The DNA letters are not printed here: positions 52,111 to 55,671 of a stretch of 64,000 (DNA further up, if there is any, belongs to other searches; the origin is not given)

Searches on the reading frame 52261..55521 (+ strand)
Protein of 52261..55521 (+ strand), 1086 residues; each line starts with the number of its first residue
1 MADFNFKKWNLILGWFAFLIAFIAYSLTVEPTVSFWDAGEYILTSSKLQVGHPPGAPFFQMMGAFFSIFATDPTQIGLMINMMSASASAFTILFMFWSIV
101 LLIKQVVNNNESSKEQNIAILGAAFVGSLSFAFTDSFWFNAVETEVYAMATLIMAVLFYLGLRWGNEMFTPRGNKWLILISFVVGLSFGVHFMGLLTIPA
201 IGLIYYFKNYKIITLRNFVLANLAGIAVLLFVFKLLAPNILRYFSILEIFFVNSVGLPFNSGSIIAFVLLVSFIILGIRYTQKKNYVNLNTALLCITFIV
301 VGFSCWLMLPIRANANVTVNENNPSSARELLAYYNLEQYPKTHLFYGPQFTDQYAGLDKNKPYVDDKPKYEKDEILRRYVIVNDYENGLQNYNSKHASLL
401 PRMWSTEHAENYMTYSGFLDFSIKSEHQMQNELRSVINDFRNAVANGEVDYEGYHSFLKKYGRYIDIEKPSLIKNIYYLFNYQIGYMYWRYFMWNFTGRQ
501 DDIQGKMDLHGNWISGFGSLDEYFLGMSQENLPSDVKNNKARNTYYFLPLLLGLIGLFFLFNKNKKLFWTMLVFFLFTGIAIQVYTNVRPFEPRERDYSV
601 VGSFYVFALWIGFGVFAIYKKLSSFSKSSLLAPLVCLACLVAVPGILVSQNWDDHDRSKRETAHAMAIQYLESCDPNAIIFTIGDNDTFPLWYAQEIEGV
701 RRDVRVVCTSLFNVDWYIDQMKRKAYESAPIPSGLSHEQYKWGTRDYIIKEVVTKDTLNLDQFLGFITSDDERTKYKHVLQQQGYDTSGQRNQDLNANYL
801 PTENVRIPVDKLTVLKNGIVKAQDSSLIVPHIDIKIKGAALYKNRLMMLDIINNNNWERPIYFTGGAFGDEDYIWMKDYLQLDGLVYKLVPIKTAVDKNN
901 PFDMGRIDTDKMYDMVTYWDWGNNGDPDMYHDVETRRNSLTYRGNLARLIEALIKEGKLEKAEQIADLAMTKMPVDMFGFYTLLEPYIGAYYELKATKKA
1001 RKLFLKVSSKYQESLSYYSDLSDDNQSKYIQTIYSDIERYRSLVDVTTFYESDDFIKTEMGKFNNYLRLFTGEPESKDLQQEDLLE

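Call 3: search_protein_families(library=pfam, proteins=[window:52261-55521:+], max_evalue=0.01)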
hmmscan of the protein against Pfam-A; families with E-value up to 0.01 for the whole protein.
window:52261-55521:+ (1086 aa): 3 families
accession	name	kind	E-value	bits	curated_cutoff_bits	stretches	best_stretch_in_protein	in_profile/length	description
PF11028.14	TMEM260-like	-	1e-69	234.3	24.2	1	37-211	1-176/179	Protein O-mannosyl-transferase TMEM260-like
PF06210.16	DUF1003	-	0.0043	17.7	27.4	0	602-664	9-72/103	Protein of unknown function (DUF1003)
PF14559.12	TPR_19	-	0.0084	16.9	25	0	947-969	29-51/68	Tetratricopeptide repeat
